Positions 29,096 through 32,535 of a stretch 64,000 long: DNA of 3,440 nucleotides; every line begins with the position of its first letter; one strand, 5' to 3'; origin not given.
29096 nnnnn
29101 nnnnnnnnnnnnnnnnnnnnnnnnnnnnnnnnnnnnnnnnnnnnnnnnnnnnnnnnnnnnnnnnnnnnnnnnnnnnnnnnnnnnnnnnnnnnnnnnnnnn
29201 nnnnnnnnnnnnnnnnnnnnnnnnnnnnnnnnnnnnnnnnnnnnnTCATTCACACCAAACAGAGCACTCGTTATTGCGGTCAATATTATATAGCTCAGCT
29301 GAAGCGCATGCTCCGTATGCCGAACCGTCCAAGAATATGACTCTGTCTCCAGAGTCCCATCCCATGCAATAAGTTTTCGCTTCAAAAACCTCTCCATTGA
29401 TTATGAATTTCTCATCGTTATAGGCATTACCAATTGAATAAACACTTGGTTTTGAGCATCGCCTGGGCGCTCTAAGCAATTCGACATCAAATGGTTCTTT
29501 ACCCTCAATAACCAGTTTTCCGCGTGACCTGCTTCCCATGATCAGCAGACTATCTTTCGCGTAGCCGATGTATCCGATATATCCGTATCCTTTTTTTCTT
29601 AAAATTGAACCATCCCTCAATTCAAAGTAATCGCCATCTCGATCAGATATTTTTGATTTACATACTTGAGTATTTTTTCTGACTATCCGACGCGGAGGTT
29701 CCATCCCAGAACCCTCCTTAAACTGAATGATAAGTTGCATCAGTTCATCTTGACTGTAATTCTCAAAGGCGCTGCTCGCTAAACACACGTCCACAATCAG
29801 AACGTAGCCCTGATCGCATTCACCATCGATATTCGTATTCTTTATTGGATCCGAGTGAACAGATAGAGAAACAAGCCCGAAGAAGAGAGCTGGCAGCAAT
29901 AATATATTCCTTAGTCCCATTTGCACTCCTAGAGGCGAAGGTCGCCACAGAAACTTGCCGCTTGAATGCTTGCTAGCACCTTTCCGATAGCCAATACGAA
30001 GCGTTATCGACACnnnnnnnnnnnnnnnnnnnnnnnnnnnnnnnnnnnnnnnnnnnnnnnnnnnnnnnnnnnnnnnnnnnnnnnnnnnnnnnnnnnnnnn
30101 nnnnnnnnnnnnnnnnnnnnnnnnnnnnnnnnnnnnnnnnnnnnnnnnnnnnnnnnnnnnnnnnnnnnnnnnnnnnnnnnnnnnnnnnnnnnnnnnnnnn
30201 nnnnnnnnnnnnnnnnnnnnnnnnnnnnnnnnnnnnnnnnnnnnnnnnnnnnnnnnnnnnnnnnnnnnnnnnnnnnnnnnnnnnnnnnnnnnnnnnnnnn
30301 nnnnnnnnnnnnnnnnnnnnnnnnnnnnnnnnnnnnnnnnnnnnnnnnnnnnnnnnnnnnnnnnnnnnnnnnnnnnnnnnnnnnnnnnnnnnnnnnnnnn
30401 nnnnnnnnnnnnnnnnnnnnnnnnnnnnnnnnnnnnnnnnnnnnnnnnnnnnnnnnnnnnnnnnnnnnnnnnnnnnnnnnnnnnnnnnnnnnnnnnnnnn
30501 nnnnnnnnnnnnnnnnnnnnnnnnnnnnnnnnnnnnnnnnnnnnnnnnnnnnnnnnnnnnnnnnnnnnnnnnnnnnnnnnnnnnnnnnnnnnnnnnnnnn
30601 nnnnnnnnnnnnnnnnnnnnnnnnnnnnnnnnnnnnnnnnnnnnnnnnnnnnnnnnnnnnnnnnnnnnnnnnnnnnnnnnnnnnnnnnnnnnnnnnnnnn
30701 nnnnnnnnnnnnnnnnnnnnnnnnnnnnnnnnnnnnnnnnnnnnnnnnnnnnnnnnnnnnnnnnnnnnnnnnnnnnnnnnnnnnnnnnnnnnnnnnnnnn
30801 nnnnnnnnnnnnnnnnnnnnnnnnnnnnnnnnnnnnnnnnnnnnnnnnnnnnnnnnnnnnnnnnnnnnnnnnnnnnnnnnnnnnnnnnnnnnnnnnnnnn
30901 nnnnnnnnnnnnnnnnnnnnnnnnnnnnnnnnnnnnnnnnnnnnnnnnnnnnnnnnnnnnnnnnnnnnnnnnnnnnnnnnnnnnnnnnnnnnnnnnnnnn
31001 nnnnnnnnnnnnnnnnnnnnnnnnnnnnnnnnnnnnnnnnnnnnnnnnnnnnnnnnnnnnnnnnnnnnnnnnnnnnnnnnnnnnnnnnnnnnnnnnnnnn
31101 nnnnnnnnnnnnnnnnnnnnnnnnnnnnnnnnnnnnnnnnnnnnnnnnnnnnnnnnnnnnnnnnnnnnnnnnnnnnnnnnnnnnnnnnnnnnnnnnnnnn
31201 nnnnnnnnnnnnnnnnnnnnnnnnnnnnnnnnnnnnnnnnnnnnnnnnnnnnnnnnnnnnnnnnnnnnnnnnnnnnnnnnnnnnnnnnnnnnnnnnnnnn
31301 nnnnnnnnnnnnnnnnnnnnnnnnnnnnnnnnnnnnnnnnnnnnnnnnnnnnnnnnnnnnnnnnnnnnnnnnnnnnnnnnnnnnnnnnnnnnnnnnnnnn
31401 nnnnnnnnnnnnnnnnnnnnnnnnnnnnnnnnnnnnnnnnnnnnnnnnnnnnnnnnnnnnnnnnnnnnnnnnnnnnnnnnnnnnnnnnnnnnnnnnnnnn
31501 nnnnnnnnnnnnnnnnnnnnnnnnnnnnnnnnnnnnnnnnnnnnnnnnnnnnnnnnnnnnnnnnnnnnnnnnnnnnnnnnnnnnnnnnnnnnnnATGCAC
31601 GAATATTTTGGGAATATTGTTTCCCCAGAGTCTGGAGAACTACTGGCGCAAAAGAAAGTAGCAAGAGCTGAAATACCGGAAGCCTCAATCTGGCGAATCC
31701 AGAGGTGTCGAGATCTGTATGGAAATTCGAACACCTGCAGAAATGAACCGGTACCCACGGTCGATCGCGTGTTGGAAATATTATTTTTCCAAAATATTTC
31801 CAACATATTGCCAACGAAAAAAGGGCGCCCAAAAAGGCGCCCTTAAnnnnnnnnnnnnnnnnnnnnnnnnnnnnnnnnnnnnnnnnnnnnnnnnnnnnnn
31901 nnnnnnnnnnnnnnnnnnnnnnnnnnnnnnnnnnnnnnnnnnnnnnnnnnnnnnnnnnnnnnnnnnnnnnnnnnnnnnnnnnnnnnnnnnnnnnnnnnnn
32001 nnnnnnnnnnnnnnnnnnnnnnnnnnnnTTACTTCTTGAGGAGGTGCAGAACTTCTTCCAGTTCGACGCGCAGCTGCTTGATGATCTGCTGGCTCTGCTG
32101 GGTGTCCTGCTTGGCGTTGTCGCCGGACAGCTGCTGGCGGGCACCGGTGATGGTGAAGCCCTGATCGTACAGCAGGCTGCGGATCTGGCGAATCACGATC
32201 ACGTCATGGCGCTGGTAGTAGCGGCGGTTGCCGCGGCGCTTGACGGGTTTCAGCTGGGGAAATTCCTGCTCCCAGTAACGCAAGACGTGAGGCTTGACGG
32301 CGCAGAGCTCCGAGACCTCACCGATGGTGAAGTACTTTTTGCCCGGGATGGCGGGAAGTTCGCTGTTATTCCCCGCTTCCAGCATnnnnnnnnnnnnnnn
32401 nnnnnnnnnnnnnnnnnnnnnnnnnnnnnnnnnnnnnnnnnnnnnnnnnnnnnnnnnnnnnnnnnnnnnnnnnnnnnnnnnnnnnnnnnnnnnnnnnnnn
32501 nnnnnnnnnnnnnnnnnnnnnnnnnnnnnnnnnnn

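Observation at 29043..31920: AT-rich 2.8-kb islet inserted in tRNA-Pro(GGG), bounded by a perfect 51-bp direct repeat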

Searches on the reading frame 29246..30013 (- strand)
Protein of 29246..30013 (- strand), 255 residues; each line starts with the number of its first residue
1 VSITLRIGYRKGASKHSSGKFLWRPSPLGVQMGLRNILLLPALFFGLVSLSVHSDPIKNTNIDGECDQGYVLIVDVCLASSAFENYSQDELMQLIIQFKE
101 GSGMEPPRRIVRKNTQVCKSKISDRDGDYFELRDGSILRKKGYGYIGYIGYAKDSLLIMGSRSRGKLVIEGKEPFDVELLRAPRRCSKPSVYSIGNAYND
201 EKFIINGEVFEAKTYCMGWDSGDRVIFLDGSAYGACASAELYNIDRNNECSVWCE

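Call 6: search_protein_families(library=pfam, proteins=[window:29246-30013:-], max_evalue=0.01)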
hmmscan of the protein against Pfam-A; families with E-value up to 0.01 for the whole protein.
window:29246-30013:- (255 aa): 0 families

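Call 7: search_protein_families(library=padloc, proteins=[window:29246-30013:-], max_evalue=0.01)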
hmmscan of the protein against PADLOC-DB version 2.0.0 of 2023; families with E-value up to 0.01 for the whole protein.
window:29246-30013:- (255 aa): 0 families

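Call 14: find_homologous_proteins(query=window:29246-29923:-)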
Query window:29246-29923:- (225 aa): 19 proteins with E <= 0.001 among 254 candidates.
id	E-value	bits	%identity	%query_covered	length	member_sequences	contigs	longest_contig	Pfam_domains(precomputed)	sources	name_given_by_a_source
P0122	2.5e-148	510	100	100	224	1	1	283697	-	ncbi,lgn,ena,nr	ncbi:MAG: hypothetical protein R3217_01175 [Gammaproteobacteria bacterium]|nr:hypothetical protein [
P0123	1.4e-85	305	60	100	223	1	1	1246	-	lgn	-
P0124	4.3e-85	303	59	99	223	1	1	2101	-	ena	-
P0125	1.7e-83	298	59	99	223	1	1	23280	-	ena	-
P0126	4.4e-83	296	59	99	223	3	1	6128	-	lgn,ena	-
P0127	1.9e-82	294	63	88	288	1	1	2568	-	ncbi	-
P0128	3.1e-78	281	57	100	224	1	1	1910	-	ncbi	-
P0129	9.5e-78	279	55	99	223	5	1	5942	-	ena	-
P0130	2.2e-73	265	55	98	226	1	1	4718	-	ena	-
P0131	1.2e-23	102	47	49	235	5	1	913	-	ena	-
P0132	1.5e-23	102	47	49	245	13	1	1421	-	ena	-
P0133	9.1e-23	99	46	49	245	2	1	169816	-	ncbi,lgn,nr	ncbi:hypothetical protein OLZ68_002118 [Vibrio vulnificus]|nr:hypothetical protein [Vibrio vulnificu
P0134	1.3e-22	99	45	49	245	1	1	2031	-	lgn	-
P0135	1.3e-22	99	46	49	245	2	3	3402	-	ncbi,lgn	-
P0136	1.4e-22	99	70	28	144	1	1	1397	-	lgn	-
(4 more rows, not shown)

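Call 15: find_encoding_contigs(protein=P0122, flank=10000, max_places=10)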
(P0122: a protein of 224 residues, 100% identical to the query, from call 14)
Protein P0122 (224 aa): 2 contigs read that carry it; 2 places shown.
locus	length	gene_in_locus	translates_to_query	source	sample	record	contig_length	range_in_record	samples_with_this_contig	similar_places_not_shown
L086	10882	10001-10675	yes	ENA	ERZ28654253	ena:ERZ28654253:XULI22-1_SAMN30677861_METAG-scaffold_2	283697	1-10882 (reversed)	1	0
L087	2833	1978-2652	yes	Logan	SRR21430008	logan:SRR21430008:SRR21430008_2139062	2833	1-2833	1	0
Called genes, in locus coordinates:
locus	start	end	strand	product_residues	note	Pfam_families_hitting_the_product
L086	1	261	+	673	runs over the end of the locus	PF00270:DEAD (faint), PF04851:ResIII, PF17757:UvrB_inter, PF27431:UvrB_3rd, PF00271:Helicase_C, PF12344:UvrB, PF02151:UVR (weak)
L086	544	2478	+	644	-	PF02824:TGS, PF07973:tRNA_SAD, PF00587:tRNA-synt_2b, PF03129:HGTP_anticodon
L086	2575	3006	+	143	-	PF05198:IF3_N, PF00707:IF3_C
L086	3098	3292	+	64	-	PF01632:Ribosomal_L35p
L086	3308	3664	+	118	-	PF00453:Ribosomal_L20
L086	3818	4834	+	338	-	PF02912:Phe_tRNA-synt_N, PF01409:tRNA-synt_2d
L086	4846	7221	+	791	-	PF01588:tRNA_bind, PF03483:B3_4, PF03484:B5, PF17759:tRNA_synthFbeta, PF03147:FDX-ACB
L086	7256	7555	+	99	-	PF00216:Bac_DNA_binding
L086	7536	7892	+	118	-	PF13411:MerR_1, PF00376:MerR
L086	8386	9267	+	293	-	PF02661:Fic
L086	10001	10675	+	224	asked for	-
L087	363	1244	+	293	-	PF02661:Fic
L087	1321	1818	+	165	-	-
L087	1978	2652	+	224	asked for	-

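Call 16: find_encoding_contigs(protein=P0125, flank=10000)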
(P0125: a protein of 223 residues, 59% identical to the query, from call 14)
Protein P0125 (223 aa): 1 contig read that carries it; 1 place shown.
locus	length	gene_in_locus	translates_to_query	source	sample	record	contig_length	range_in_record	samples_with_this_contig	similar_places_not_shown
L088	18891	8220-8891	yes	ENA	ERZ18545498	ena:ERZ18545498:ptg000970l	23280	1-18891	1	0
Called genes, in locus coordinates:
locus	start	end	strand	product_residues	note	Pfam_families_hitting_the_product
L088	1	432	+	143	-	?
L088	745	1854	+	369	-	PF03235:GmrSD_N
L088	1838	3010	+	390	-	PF02463:SMC_N (weak), PF11398:DUF2813 (faint), PF13175:AAA_15, PF13304:AAA_21, PF13175:AAA_15, PF12476:DUF3696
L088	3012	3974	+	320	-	-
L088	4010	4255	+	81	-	-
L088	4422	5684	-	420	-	PF07804:HipA_C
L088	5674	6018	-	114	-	PF13560:HTH_31 (weak)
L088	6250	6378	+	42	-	-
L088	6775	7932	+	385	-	PF09347:DUF1989, PF03050:DDE_Tnp_IS66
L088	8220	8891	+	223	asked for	-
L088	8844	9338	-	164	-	PF01609:DDE_Tnp_1, PF13612:DDE_Tnp_1_3 (weak)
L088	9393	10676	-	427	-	PF03050:DDE_Tnp_IS66, PF13817:DDE_Tnp_IS66_C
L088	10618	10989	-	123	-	PF13007:LZ_Tnp_IS66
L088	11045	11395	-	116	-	PF05717:TnpB_IS66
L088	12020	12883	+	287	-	PF09347:DUF1989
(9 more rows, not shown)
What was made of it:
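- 29246..29920 (-): Gene for a 224-aa protein with an N-terminal signal-peptide-like segment and a conserved C-terminal domain of about 65 aa with four invariant Cys. One homologue lies among IS66, HipA and GmrSD genes (call 16).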

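Call 41: find_related_loci(query=window:29246-29920:-, collection=viral_contigs, flank=8000)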
Query window:29246-29920:- (224 aa) in viral_contigs; peptide patterns used: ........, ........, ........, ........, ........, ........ (x = any residue, [..] = any of these).
5 stretches matched a pattern, but none encodes a relative of the query by tblastn (E <= 1e-3).

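Call 62: find_encoding_contigs(protein=P0126, flank=6000, max_places=3)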
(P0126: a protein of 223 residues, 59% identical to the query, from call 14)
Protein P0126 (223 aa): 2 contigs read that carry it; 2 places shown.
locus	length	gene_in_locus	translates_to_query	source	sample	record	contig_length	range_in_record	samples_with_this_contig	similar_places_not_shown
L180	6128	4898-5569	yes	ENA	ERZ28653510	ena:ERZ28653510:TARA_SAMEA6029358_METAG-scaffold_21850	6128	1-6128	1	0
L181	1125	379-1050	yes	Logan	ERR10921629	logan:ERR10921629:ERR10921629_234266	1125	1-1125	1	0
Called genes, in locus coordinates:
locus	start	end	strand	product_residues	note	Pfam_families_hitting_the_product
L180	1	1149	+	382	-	?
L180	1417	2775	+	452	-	-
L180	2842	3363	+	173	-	PF04191:PEMT, PF04140:ICMT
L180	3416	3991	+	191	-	-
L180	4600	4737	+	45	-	-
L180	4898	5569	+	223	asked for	-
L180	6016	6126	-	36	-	?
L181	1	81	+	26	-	?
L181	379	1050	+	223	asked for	-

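Call 64: search_protein_families(library=ncbifam, proteins=[window:29246-29920:-], max_evalue=0.01)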
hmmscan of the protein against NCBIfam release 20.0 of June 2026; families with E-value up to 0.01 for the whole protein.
window:29246-29920:- (224 aa): 0 families

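Call 76: predict_structure(alignment_id=A2)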
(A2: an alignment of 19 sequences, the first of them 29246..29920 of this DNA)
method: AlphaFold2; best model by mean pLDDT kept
length: 224 residues; sequences in the alignment: 19
mean_pLDDT: 55.5   pTM: 0.38
mean pLDDT of the five models: 55.5, 55.4, 51.7, 51.5, 51.0
residues with pLDDT >= 90: 28; 70-90: 36; 50-70: 56; < 50: 104
segments of 3 or more residues with pLDDT < 50: 1-3, 17-94, 112-123, 128-130, 151-157
pLDDT, mean of each block of 10 residues (from residue 1): 49 50 32 31 30 43 42 32 25 50 56 36 48 56 60 49 93 94 91 80 79 81 86
secondary structure, 60 per line:
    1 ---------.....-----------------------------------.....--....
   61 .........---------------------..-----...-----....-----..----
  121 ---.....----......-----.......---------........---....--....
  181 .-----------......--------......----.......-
elements in order: H10-14 H50-54 H57-69 E98-100 E106-109 E124-128 E133-138 E144-150 E160-167 E171-174 E177-181 E193-198 E207-212 E217-223
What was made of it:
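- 29246..29920 (-): Only the C-terminal all-beta domain is modelled with confidence (call 76).
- Tried and rejected: The model is too poor (pLDDT 55) for a fold search (call 76).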

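Call 99: search_protein_families(library=phrogs, proteins=[window:29246-29920:-], max_evalue=0.01)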
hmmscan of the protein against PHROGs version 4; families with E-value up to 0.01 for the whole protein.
window:29246-29920:- (224 aa): 0 families

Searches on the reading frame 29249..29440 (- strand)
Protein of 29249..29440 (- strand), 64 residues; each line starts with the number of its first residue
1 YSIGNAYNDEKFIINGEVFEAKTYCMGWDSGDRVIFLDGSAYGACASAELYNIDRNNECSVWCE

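Call 86: search_protein_families(library=pfam, proteins=[window:29249-29440:-], max_evalue=10)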
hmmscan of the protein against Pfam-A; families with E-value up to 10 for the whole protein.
window:29249-29440:- (64 aa): 0 families

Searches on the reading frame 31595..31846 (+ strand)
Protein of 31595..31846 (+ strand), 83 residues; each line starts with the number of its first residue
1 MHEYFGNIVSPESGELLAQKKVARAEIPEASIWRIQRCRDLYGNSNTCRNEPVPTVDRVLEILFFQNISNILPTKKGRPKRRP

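Call 6: search_protein_families(library=pfam, proteins=[window:31595-31846:+], max_evalue=0.01)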
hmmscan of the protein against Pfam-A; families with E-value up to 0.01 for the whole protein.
window:31595-31846:+ (83 aa): 0 families

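Call 99: search_protein_families(library=phrogs, proteins=[window:31595-31846:+], max_evalue=0.01)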
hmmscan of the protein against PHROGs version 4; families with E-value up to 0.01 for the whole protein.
window:31595-31846:+ (83 aa): 0 families
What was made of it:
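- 31536..31869 (.): 334-bp non-coding spacer between the tRNA and the first gene. This is the position an integrase gene occupies in intact elements at this site. It carries a clustered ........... motif at 31608-31618, 31772-31782 and 31793-31803; a fourth copy overlaps the Doc start at 31525-31535. No ORF with a family hit (calls 6, 99).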

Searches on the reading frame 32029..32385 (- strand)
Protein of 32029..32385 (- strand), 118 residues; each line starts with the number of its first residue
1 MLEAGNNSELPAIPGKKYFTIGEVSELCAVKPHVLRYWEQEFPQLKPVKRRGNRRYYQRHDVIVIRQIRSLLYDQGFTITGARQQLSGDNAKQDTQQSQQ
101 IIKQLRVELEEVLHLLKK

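Call 6: search_protein_families(library=pfam, proteins=[window:32029-32385:-], max_evalue=0.01)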
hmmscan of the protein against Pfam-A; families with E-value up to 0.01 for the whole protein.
window:32029-32385:- (118 aa): 2 families
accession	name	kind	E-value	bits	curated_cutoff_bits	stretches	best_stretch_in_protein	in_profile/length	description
PF13411.12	MerR_1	-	7.8e-20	71.2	21.6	1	19-87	1-67/69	MerR HTH family regulatory protein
PF00376.29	MerR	-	6.8e-11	42.3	28.2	1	20-57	1-38/38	MerR family regulatory protein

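Call 33: find_encoding_contigs(protein=window:32029-32385:-, flank=6000, max_places=10)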
Protein window:32029-32385:- (118 aa): 1 contig read that carries it; 1 place shown.
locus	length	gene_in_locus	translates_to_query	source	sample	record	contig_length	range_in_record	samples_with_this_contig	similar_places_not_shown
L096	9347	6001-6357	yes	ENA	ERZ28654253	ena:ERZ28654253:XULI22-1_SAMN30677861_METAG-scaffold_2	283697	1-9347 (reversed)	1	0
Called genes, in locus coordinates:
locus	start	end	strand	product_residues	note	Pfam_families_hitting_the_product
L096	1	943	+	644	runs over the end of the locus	PF02824:TGS, PF07973:tRNA_SAD, PF00587:tRNA-synt_2b, PF03129:HGTP_anticodon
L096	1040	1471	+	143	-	PF05198:IF3_N, PF00707:IF3_C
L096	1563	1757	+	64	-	PF01632:Ribosomal_L35p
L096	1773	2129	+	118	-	PF00453:Ribosomal_L20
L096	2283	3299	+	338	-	PF02912:Phe_tRNA-synt_N, PF01409:tRNA-synt_2d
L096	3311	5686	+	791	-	PF01588:tRNA_bind, PF03483:B3_4, PF03484:B5, PF17759:tRNA_synthFbeta, PF03147:FDX-ACB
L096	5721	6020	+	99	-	PF00216:Bac_DNA_binding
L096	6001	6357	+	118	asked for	PF13411:MerR_1, PF00376:MerR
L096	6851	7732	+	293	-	PF02661:Fic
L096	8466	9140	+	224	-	-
